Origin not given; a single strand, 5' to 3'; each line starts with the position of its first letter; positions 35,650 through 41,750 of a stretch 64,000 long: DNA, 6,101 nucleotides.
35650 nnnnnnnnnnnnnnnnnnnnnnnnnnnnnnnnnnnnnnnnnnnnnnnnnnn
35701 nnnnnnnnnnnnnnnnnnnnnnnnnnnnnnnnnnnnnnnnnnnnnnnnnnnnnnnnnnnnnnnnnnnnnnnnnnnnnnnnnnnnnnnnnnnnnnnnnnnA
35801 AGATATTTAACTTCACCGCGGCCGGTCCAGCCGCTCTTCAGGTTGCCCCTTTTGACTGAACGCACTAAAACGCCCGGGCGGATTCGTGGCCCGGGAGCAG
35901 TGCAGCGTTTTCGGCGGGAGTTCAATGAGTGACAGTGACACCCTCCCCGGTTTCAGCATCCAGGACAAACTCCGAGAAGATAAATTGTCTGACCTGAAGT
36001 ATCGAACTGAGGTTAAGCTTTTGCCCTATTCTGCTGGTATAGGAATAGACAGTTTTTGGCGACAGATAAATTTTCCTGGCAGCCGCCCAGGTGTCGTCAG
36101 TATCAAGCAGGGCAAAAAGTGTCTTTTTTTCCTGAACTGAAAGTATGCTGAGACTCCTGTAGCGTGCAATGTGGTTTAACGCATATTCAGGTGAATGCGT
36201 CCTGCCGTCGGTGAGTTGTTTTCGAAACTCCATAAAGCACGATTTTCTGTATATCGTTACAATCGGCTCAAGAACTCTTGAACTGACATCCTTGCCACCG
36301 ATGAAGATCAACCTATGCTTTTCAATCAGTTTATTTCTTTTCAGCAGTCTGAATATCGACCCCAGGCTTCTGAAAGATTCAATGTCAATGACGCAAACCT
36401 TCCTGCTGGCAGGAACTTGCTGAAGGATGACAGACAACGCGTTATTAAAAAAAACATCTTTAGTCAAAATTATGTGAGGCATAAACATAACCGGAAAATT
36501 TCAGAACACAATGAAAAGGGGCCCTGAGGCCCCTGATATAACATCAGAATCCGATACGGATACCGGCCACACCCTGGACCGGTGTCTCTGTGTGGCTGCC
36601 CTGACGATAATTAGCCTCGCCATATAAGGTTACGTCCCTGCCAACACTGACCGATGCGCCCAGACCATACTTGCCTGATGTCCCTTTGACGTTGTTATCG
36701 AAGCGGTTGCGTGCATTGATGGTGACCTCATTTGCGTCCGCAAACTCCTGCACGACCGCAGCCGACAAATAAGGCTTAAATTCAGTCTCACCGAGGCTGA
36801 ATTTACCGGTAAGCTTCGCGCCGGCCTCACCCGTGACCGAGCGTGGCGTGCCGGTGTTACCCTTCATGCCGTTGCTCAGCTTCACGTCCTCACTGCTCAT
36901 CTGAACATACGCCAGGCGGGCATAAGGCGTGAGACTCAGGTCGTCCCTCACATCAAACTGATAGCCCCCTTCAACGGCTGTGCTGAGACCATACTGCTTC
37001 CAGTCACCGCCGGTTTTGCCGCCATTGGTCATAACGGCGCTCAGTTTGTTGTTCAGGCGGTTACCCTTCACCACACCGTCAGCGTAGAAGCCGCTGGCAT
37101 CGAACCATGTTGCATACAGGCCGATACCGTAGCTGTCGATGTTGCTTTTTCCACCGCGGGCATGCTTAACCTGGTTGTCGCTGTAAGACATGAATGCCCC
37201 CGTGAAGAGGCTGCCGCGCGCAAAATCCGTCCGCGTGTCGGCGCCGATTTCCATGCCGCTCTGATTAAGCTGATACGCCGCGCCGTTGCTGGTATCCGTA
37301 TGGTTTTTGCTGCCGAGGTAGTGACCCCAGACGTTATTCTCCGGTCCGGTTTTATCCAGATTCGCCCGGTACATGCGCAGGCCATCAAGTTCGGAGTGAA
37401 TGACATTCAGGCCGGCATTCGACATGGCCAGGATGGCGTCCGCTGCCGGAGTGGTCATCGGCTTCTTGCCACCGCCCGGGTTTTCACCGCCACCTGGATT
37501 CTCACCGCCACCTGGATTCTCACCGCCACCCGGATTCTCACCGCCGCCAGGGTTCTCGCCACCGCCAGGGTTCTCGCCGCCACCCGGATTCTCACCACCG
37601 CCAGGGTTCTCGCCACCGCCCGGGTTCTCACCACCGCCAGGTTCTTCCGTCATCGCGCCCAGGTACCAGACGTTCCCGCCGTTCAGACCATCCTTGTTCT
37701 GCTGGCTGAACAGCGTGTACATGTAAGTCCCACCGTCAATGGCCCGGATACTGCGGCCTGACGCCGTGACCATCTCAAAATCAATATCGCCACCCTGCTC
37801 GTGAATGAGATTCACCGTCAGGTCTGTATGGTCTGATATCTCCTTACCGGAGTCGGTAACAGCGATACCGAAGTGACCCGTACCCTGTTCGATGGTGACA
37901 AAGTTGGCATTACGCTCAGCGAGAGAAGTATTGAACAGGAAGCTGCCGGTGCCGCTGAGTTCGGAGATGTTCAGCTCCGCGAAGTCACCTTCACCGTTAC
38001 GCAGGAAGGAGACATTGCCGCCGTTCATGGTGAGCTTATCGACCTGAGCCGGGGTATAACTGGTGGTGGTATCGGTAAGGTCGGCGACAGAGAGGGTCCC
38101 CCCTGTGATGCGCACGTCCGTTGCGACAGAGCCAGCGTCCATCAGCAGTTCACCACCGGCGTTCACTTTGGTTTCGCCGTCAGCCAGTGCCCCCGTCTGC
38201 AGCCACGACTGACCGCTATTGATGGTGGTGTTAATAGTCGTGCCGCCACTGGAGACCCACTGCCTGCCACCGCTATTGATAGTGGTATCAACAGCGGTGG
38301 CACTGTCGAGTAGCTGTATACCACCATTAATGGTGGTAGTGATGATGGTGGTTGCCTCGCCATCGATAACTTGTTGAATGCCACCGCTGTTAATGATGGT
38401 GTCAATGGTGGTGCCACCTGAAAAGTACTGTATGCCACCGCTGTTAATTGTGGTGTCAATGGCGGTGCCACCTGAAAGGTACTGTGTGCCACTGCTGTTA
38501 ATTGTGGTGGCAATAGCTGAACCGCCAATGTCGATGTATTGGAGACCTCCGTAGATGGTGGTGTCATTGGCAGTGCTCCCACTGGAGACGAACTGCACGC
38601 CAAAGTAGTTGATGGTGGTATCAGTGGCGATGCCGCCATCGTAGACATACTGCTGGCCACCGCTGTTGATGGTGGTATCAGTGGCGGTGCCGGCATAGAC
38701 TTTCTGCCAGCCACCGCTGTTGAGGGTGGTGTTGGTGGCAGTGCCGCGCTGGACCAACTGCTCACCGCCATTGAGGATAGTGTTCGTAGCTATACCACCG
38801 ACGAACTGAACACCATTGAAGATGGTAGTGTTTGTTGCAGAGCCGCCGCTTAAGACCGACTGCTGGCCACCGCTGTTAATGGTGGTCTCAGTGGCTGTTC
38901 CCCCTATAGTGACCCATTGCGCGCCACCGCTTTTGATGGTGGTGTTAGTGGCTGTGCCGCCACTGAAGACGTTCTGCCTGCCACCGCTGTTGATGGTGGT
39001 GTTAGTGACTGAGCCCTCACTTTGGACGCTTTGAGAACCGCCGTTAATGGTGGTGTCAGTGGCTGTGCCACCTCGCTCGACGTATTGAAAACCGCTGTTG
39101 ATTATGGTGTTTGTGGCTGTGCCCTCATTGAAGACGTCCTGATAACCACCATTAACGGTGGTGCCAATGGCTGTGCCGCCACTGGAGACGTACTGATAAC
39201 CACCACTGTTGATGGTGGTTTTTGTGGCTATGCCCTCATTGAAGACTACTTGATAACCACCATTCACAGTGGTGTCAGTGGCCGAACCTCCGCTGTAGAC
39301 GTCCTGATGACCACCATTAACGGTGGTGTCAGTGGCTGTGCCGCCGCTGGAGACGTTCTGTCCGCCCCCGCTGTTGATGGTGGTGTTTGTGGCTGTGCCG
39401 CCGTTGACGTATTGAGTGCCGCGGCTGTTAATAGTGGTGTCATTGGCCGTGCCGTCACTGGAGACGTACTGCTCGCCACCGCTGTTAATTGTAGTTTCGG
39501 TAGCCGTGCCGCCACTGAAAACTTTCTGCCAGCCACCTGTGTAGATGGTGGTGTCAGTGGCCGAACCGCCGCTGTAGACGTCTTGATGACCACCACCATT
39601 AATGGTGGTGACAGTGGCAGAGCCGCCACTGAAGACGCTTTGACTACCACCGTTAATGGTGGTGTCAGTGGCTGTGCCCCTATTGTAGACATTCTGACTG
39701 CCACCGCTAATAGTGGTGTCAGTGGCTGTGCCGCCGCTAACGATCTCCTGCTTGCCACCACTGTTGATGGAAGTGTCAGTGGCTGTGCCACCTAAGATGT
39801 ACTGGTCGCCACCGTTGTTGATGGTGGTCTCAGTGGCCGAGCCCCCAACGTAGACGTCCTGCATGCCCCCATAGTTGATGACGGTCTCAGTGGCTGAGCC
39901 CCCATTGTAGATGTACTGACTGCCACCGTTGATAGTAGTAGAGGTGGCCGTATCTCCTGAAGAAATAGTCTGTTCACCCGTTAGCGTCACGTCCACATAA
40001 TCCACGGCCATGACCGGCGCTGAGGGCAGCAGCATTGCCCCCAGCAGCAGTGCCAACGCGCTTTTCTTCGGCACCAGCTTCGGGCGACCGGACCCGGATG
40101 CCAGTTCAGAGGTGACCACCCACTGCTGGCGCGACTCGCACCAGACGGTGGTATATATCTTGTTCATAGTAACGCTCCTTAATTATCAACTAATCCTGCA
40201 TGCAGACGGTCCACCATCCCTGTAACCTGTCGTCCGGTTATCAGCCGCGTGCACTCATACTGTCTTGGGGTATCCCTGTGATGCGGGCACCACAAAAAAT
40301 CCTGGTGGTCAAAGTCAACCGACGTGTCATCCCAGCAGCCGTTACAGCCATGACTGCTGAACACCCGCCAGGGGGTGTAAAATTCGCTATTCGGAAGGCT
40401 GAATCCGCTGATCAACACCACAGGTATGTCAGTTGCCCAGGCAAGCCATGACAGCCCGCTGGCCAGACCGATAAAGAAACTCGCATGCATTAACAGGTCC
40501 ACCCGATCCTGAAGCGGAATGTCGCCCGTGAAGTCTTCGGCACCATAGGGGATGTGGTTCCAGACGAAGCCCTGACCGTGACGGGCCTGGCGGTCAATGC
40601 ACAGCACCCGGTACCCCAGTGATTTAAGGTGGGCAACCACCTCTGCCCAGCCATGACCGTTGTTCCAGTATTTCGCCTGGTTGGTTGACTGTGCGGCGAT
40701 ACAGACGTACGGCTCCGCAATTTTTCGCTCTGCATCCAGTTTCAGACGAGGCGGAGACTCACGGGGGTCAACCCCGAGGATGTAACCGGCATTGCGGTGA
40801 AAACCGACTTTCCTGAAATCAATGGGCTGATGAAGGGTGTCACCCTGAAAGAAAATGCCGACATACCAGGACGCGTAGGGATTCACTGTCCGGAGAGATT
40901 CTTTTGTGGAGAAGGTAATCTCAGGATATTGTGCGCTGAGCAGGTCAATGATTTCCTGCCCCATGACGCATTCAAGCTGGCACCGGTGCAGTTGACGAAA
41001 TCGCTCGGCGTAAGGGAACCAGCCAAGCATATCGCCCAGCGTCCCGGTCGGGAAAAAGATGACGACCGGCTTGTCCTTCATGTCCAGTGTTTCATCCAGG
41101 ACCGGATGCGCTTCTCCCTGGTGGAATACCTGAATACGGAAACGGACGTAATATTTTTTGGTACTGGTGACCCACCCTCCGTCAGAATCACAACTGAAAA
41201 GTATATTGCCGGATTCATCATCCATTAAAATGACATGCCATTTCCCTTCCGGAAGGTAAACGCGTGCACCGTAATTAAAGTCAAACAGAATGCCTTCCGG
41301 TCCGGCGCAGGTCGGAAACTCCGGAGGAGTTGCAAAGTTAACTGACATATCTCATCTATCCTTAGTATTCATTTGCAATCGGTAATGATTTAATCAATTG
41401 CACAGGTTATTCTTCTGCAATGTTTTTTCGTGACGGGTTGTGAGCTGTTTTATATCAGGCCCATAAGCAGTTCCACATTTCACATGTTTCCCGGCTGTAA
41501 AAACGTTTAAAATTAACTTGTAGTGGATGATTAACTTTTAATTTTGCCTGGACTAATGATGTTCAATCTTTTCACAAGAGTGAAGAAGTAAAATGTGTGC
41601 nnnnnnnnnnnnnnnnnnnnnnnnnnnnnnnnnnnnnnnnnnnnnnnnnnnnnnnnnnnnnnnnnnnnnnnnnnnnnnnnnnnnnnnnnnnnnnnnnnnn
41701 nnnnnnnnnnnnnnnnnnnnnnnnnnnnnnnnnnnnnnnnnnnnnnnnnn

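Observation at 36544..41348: Two-gene glycosylated-autotransporter cassette (BAHT-like heptosyltransferase + AIDA/TibA-like SAAT adhesin)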

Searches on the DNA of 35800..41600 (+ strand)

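Call 7: search_dna_similar(query=window:35800-41600:+, collection=ecoli_genomes, mode=near)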
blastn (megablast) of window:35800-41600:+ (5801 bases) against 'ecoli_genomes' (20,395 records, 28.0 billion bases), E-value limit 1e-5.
No match.
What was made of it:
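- Tried and rejected: A search of the 5.8-kb region against 5,426 complete E. coli genomes gave no match (call 7).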

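Call 21: search_dna_similar(query=window:40179-41348:-, collection=ecoli_genomes, mode=distant, max_rows=25, rows=spread)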
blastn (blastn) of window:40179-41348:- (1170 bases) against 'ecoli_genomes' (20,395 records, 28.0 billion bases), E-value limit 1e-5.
Records with a match: 150; places in all: 165; records where one place covers at least 80% of the query: 147.
Genomes with a match: 147 of 5426; with a place that covers at least 80% of the query: 144. Places per genome that has any: lowest 1, median 1, highest 5. On chromosomes: 60 places; on plasmids: 105.
Best place of each record, by identity: 60-80% 150.
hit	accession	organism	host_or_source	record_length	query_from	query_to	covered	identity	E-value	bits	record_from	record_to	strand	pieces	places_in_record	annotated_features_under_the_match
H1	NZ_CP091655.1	Escherichia coli strain KMi025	river water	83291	20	1126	95%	72.5%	9e-167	596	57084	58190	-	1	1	autotransporter strand-loop-strand O-heptosyltransferase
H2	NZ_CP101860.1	Escherichia coli strain LP50-1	pigeon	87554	20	1126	95%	72.4%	4e-165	591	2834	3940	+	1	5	autotransporter strand-loop-strand O-heptosyltransferase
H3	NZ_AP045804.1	Escherichia coli strain 23CRST032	Homo sapiens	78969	20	1126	95%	71.9%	2e-162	581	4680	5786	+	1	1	autotransporter strand-loop-strand O-heptosyltransferase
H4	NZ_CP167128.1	Escherichia coli strain SK6988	Mouse fecal sample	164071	20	1126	95%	71.8%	1e-158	570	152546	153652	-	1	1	autotransporter strand-loop-strand O-heptosyltransferase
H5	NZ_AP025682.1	Escherichia coli strain Rb-50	Homo sapiens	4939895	58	1115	90%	72.7%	9e-161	577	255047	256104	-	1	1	autotransporter strand-loop-strand O-heptosyltransferase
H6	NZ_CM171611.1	Escherichia coli strain GXU-23-25-310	dairy water buffaloes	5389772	62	1149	93%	70.5%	8e-136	493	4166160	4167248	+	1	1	autotransporter strand-loop-strand O-heptosyltransferase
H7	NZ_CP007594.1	Escherichia coli strain SEC470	-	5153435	58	1115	90%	72.0%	1e-151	545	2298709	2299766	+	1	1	autotransporter strand-loop-strand O-heptosyltransferase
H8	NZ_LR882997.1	Escherichia coli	-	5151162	58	1115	90%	72.0%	1e-151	545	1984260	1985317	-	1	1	autotransporter strand-loop-strand O-heptosyltransferase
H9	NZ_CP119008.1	Escherichia coli strain CE0011b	Bos taurus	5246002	44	1115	92%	69.2%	3e-110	409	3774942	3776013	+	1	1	autotransporter strand-loop-strand O-heptosyltransferase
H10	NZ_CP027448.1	Escherichia coli strain 2014C-3075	Homo sapiens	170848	46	1124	92%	68.7%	2e-112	416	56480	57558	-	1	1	autotransporter strand-loop-strand O-heptosyltransferase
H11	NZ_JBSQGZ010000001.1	Escherichia coli strain mip270_04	manure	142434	46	1124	92%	68.7%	2e-112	416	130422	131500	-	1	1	autotransporter strand-loop-strand O-heptosyltransferase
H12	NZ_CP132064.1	Escherichia coli strain QML220601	yak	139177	44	1115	92%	68.9%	2e-106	396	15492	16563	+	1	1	autotransporter strand-loop-strand O-heptosyltransferase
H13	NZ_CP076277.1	Escherichia coli strain SA31-1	Bubalus bubalis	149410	44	1115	92%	68.8%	6e-106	395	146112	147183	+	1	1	autotransporter strand-loop-strand O-heptosyltransferase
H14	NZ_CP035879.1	Escherichia coli strain DS26-1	Homo sapiens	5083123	58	1065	86%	72.8%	8e-155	557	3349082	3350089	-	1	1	autotransporter strand-loop-strand O-heptosyltransferase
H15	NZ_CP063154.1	Escherichia coli strain M7424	Homo sapiens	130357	67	1124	90%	68.4%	2e-104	389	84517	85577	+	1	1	autotransporter strand-loop-strand O-heptosyltransferase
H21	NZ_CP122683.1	Escherichia coli strain ETEC4068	Sus scrofa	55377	66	1124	91%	66.0%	5e-63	251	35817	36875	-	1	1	autotransporter strand-loop-strand O-heptosyltransferase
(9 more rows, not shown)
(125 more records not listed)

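Call 24: get_annotated_region(hit=H7, flank=8000)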
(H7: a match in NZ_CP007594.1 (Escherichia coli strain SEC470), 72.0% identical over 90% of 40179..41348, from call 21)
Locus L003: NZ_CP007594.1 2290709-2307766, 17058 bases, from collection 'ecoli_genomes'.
description: Escherichia coli strain SEC470 chromosome, complete genome
organism: Escherichia coli strain SEC470 (NCBI taxid 562)
replicon: chromosome; assembly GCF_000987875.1
host: -; source: -; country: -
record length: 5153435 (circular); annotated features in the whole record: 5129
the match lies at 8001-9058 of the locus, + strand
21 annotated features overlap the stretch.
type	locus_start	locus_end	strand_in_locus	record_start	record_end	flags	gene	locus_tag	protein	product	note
CDS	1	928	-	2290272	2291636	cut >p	-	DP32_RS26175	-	IS66-like element ISEc23 family transposase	incomplete; partial in the middle of a contig; missing N-terminus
CDS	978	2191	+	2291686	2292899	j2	-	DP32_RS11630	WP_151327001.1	IS3 family transposase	programmed frameshift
sequence_feature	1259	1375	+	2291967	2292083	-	-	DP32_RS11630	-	-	AL1L pseudoknot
CDS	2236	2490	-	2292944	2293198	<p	-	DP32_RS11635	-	IS66 family transposase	incomplete; partial in the middle of a contig; missing C-terminus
CDS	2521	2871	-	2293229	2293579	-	tnpB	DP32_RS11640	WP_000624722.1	IS66 family insertion sequence element accessory protein TnpB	TnpB, as the term is used for proteins encoded by IS66 family insertion elements, is considered an accessory protein, ...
CDS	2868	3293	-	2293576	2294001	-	tnpA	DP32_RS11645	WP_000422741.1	IS66-like element accessory protein TnpA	-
CDS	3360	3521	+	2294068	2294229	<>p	-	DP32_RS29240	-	IS3 family transposase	incomplete; partial in the middle of a contig; missing N-terminus and C-terminus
CDS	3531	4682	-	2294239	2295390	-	-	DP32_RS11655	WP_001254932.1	IS30-like element IS30 family transposase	-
CDS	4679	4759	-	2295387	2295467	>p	-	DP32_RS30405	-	hypothetical protein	incomplete; partial in the middle of a contig; missing N-terminus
CDS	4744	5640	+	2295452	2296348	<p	-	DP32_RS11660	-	IS3-like element IS600 family transposase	incomplete; partial in the middle of a contig; missing N-terminus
CDS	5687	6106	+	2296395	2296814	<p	-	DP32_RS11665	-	tyrosine-type recombinase/integrase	incomplete; partial in the middle of a contig; missing N-terminus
CDS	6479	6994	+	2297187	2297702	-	-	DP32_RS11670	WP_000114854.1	CaiF/GrlA family transcriptional regulator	-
CDS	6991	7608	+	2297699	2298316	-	-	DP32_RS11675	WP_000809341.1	LuxR C-terminal-related transcriptional regulator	-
CDS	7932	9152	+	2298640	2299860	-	-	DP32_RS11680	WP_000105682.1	autotransporter strand-loop-strand O-heptosyltransferase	-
CDS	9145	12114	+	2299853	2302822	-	tibA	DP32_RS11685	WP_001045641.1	autotransporter adhesin/invasin glycoprotein TibA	-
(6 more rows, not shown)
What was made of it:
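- The ETEC tib locus also carries LuxR-type and EAL genes (call 24).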

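Call 87: get_annotated_region(hit=H21, flank=6000)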
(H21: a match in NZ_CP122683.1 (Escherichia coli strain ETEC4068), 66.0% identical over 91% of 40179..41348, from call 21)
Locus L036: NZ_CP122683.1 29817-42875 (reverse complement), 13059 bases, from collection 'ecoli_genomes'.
description: Escherichia coli strain ETEC4068 plasmid unnamed2, complete sequence
organism: Escherichia coli strain ETEC4068 (NCBI taxid 562)
replicon: plasmid unnamed2; assembly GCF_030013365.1
host: Sus scrofa; source: feces; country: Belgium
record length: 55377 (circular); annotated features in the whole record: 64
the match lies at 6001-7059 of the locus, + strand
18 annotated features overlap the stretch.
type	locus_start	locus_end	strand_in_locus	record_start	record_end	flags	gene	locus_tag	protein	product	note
CDS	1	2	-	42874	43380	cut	tpx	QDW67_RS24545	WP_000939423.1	thiol peroxidase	-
CDS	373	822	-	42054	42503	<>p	-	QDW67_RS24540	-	IS3 family transposase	incomplete; partial in the middle of a contig; missing N-terminus and C-terminus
CDS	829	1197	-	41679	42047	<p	-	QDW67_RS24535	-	IS66 family transposase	incomplete; partial in the middle of a contig; missing N-terminus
CDS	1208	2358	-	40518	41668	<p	-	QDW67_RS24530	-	IS3-like element IS2 family transposase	programmed frameshift; incomplete; partial in the middle of a contig; missing N-terminus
CDS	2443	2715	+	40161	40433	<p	-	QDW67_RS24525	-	helix-turn-helix domain-containing protein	incomplete; partial in the middle of a contig; missing C-terminus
CDS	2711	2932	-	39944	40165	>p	-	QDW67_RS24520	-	IS66 family transposase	incomplete; partial in the middle of a contig; missing C-terminus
CDS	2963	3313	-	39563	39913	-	tnpB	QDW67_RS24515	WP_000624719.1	IS66 family insertion sequence element accessory protein TnpB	TnpB, as the term is used for proteins encoded by IS66 family insertion elements, is considered an accessory protein, ...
CDS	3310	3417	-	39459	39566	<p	-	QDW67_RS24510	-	IS66-like element accessory protein TnpA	incomplete; partial in the middle of a contig; missing N-terminus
CDS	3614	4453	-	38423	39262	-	-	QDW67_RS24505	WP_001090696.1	helix-turn-helix transcriptional regulator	-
CDS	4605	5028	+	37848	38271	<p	-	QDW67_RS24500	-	IS4 family transposase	frameshifted; incomplete; partial in the middle of a contig; missing C-terminus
CDS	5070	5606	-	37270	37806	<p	-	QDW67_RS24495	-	IS3 family transposase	internal stop; incomplete; partial in the middle of a contig; missing N-terminus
CDS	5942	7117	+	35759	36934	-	-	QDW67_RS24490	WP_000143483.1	autotransporter strand-loop-strand O-heptosyltransferase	-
CDS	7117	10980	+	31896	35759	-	-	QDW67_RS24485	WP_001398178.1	autotransporter adhesin AIDA-I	-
CDS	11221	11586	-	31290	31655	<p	-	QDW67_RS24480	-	IS66 family transposase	incomplete; partial in the middle of a contig; missing N-terminus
CDS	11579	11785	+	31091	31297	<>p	-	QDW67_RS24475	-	TraU family protein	incomplete; partial in the middle of a contig; missing N-terminus and C-terminus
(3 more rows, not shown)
